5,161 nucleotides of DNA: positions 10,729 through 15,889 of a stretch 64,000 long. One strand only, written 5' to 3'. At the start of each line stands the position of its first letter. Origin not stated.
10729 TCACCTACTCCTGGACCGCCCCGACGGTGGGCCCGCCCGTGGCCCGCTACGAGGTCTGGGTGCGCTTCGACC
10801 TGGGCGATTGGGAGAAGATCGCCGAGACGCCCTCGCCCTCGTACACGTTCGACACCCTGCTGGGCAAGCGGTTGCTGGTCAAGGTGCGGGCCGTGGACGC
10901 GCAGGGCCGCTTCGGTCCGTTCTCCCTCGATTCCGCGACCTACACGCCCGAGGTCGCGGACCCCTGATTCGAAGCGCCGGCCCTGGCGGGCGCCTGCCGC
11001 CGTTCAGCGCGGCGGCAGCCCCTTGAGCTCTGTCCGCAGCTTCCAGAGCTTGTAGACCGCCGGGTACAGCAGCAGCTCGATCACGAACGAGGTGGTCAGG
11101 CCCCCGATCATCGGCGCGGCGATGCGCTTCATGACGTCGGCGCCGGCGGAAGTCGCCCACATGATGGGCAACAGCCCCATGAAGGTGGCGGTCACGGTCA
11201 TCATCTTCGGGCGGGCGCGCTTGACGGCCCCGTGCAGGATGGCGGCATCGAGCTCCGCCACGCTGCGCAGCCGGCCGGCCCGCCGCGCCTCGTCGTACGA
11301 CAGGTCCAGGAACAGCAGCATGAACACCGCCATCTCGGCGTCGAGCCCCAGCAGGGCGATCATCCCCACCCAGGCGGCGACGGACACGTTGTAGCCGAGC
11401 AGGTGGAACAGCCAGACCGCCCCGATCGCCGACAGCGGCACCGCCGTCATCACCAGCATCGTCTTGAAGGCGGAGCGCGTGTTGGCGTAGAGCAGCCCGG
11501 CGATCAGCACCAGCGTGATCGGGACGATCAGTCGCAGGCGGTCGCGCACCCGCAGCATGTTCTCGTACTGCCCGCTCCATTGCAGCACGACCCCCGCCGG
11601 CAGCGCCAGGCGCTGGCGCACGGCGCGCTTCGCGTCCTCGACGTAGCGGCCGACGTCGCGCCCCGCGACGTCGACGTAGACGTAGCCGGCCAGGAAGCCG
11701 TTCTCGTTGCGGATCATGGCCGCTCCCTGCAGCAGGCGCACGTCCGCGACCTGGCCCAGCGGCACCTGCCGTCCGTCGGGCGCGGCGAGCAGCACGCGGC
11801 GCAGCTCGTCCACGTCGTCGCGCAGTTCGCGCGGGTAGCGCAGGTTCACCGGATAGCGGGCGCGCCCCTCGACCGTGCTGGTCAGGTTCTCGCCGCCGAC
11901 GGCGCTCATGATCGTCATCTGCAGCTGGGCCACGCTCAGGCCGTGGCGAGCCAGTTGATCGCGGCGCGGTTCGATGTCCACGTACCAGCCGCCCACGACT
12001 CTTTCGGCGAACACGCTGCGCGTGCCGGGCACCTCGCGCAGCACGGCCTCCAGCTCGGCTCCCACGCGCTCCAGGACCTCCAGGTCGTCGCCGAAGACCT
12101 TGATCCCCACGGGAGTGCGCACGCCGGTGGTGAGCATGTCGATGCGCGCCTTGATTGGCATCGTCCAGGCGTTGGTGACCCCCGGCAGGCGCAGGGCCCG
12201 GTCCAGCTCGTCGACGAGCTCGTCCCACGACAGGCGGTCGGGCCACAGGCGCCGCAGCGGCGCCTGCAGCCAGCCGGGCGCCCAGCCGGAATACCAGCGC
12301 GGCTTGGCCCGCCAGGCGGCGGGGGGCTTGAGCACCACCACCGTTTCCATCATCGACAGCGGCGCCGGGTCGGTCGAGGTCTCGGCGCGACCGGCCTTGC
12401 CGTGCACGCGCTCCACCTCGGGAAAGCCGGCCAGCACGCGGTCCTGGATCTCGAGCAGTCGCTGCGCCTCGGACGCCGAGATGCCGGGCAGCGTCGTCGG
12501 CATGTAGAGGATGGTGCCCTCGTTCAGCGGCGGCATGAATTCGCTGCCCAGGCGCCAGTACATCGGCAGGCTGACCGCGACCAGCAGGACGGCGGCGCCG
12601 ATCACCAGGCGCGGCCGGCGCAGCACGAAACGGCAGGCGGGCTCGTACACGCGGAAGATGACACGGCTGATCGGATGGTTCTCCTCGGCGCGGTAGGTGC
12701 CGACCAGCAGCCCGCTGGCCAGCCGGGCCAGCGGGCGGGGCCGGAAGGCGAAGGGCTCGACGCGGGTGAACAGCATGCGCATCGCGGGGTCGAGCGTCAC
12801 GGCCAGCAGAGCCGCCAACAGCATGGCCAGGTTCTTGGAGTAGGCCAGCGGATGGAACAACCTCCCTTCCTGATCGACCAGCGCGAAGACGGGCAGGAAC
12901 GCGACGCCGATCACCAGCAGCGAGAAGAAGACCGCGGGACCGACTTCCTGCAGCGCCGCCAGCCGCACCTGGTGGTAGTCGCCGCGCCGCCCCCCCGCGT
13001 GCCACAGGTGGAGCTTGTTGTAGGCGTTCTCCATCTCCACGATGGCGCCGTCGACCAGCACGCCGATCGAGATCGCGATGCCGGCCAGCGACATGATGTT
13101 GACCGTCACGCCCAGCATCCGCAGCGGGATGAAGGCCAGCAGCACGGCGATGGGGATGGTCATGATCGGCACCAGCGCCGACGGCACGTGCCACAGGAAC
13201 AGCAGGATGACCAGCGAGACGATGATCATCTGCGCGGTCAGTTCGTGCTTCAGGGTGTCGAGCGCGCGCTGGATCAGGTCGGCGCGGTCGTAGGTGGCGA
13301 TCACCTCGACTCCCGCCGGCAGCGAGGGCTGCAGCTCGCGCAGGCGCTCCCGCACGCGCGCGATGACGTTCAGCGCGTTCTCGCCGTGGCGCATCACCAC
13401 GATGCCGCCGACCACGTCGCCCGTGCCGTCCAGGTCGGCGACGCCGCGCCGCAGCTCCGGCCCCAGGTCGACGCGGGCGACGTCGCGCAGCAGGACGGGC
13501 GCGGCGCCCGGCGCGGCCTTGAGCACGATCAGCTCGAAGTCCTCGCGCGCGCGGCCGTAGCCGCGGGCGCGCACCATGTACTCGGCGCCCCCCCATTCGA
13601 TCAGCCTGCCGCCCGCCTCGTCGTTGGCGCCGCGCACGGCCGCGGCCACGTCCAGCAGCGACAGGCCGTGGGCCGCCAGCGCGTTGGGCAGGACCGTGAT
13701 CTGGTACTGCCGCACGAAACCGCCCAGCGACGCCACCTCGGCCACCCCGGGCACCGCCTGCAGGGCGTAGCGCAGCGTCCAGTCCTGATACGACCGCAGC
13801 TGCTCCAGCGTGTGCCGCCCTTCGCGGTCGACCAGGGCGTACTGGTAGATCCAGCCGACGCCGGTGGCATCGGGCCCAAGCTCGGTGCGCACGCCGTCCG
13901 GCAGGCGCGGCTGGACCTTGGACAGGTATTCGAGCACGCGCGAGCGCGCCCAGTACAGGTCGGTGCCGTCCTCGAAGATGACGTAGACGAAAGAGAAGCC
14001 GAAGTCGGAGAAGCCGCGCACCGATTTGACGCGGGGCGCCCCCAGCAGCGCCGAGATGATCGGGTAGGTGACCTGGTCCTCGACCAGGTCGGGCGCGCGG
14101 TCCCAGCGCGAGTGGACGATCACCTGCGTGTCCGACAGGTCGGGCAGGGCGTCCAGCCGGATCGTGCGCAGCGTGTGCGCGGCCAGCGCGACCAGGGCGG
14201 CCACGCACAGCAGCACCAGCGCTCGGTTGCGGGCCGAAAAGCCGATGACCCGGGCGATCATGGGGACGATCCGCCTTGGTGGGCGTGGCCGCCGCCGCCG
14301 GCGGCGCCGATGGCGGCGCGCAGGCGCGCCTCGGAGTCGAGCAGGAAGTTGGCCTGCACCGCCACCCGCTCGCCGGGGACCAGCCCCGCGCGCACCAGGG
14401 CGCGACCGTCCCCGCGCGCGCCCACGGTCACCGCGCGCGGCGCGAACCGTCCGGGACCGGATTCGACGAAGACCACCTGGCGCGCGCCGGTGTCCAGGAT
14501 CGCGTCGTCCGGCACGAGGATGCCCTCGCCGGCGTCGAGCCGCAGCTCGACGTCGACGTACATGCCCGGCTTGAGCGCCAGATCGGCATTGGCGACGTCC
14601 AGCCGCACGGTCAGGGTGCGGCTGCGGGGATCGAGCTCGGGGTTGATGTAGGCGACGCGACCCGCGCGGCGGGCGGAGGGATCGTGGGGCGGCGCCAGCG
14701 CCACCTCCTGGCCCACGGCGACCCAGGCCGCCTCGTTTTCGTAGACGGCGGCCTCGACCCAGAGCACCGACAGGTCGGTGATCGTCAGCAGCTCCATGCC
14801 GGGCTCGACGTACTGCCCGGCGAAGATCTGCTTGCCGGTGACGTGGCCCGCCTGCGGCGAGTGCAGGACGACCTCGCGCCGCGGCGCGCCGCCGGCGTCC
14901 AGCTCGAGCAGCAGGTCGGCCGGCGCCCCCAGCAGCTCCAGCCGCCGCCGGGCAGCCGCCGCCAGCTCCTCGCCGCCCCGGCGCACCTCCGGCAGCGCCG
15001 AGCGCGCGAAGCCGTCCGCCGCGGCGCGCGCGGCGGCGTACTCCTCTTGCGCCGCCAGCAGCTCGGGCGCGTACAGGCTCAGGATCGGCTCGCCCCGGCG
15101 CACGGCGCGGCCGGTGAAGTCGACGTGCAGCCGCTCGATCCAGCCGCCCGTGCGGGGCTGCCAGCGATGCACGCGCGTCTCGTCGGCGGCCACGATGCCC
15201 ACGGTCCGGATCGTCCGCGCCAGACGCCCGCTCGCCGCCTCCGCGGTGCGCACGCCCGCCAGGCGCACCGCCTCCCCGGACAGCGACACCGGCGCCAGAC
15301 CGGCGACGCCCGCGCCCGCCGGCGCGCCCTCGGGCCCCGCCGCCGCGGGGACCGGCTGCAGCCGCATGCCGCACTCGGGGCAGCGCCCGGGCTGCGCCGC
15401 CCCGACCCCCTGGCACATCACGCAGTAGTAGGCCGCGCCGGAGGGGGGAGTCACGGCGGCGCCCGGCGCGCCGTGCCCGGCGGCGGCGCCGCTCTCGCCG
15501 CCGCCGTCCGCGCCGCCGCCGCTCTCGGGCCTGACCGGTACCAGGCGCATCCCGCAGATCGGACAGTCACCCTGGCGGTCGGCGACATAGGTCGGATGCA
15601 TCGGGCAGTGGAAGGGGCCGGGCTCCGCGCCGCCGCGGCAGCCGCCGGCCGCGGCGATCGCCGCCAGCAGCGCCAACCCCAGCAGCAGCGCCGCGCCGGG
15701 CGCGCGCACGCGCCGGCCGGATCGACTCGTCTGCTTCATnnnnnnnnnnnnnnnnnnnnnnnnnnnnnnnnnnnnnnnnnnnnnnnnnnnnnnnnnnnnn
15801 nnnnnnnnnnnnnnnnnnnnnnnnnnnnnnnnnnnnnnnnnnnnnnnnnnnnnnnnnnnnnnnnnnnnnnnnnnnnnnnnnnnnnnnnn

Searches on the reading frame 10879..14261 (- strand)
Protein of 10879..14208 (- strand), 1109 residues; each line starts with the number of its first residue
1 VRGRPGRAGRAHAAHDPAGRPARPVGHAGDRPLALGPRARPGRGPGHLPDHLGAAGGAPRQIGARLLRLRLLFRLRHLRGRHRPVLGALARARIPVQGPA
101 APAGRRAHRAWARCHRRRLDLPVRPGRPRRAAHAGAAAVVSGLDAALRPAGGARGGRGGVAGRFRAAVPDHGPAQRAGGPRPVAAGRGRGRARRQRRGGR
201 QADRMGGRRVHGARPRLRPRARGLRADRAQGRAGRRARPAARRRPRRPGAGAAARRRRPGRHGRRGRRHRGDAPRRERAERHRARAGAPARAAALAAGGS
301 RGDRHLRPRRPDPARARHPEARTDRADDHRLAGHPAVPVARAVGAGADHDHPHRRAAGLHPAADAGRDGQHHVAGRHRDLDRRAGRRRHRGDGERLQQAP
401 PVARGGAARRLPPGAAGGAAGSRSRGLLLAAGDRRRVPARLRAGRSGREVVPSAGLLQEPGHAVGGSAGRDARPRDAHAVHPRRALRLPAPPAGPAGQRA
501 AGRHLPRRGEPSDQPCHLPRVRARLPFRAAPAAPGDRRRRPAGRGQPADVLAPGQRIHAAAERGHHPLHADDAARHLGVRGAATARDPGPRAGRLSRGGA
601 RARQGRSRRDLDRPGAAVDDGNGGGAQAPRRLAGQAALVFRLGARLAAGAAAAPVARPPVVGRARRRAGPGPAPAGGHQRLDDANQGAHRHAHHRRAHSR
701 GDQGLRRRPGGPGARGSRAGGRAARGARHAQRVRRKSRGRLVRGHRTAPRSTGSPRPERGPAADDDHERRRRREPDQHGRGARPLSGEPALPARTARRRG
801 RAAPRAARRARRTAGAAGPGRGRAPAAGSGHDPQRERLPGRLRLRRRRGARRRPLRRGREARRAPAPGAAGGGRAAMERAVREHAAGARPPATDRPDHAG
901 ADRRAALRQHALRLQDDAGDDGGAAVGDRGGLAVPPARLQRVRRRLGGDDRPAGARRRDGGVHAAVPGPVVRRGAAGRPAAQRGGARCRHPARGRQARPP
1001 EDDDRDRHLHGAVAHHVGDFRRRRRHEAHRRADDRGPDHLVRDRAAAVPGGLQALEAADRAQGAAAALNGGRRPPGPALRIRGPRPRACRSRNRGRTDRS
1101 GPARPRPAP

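Call 73: search_protein_families(library=pfam, proteins=[window:10879-14208:-], max_evalue=0.001)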
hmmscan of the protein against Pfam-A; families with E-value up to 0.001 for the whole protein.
window:10879-14208:- (1109 aa): 0 families

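Call 92: search_protein_families(library=pfam, proteins=[window:11004-14261:-], max_evalue=0.0001)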
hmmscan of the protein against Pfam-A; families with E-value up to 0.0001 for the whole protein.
window:11004-14261:- (1085 aa): 1 family
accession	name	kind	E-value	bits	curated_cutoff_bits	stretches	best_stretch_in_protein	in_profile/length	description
PF00873.25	ACR_tran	-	9e-202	673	28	2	6-651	2-627/1021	AcrB/AcrD/AcrF family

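Call 93: search_protein_families(library=ncbifam, proteins=[window:11004-14261:-], max_evalue=1e-10)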
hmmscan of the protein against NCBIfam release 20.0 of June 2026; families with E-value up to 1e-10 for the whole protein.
window:11004-14261:- (1085 aa): 11 families
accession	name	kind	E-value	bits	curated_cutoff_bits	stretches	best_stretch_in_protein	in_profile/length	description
TIGR00914.1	2A0601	subfamily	0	1029.5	701.45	1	1-1077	1-1039/1051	CusA/CzcA family heavy metal efflux RND transporter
NF033617.1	RND_permease_2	subfamily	3.7e-110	369.5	1250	2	20-630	15-603/1009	multidrug efflux RND transporter permease subunit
NF000282.2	RND_permease_1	subfamily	6.1e-95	319.1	1250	2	23-624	17-611/1029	multidrug efflux RND transporter permease subunit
TIGR00915.1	2A0602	subfamily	2.9e-83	280.4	940.35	2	19-610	13-599/1050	efflux RND transporter permease subunit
NF007798.0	PRK10503.1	equivalog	2.5e-61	207.5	1584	2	11-610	19-597/1040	MdtB/MuxB family multidrug efflux RND transporter permease subunit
NF007905.0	PRK10614.1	equivalog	1.6e-60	204.8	1774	2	10-628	9-604/1025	multidrug efflux RND transporter permease subunit MdtC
NF007133.0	PRK09579.1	equivalog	4.8e-59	199.9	1763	2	23-502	21-492/1017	multidrug efflux RND transporter permease subunit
NF007131.0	PRK09577.1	equivalog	4.2e-58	196.9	1768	2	19-599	14-584/1045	multidrug efflux RND transporter permease subunit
NF011706.2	PRK15127.1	equivalog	2.1e-53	181.5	2150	2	39-604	35-592/1049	multidrug efflux RND transporter permease subunit AcrB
NF007842.1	PRK10555.1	equivalog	1.5e-49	168.7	1854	2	18-606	13-590/1036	multidrug efflux RND transporter permease AcrD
NF000037.1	RND_perm_OqxB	exception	1.8e-47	161.8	2200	1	34-499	32-499/1050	multidrug efflux RND transporter permease subunit OqxB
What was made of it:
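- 11004..17052 (-): Inferred target operon: outer-membrane factor (15736-17052), CusB/CzcB-type adaptor with heavy-metal-binding domain (14258-15739), CusA/CzcA-family RND pump (11004-14261). No kinase or regulator gene next to it. NCBIfam TIGR00914 scores 1029 bits against a cut-off of 701 (call 93).
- On CusA/CzcA heavy-metal efflux RND system (distal target): TIGR00914 scores 1029.5 vs 701.45 (call 93).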

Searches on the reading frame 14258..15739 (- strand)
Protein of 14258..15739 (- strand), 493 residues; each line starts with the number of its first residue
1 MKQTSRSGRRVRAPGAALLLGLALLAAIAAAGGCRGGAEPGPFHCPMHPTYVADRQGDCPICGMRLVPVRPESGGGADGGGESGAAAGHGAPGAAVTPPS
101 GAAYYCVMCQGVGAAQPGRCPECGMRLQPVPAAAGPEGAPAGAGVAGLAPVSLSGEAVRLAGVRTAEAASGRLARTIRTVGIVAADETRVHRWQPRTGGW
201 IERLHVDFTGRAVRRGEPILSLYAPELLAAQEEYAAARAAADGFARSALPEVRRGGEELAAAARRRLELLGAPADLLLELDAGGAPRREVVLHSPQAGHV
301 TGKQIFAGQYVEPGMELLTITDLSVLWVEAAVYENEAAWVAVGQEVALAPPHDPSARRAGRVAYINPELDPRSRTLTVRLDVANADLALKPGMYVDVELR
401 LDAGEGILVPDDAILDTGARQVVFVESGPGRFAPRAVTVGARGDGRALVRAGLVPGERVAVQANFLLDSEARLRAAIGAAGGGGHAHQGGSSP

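Call 73: search_protein_families(library=pfam, proteins=[window:14258-15739:-], max_evalue=0.001)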
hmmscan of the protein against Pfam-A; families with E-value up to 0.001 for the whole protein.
window:14258-15739:- (493 aa): 3 families
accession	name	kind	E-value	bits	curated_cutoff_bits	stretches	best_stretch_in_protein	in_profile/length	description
PF16576.10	HlyD_D23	-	4.9e-68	229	30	1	173-395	2-214/214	Barrel-sandwich domain of CusB or HlyD membrane-fusion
PF13437.12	HlyD_3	-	2.9e-20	73.4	22.2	1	291-392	1-106/106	HlyD family secretion protein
PF19335.5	HMBD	-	1e-16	61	23.6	2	45-69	4-28/28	Heavy metal binding domain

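Call 93: search_protein_families(library=ncbifam, proteins=[window:14258-15739:-], max_evalue=1e-10)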
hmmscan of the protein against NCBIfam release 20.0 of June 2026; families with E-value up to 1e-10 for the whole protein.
window:14258-15739:- (493 aa): 4 families
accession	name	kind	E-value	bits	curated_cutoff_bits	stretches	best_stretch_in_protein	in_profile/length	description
TIGR00999.1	8a0102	subfamily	3.9e-44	150.8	319.3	1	287-468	89-271/271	CzcB/NccB family metal efflux transporter periplasmic adaptor subunit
NF007303.0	PRK09783.1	subfamily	2.4e-36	125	390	1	105-477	51-402/414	copper/silver efflux system membrane fusion protein CusB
TIGR01730.1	RND_mfp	subfamily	1e-32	113.4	94.9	1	292-471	137-317/322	efflux RND transporter periplasmic adaptor subunit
NF045680.1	DiMtlExpIhpB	equivalog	9.5e-26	90.5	450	1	292-470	140-317/326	divalent metal ion exporter adaptor subunit IhpB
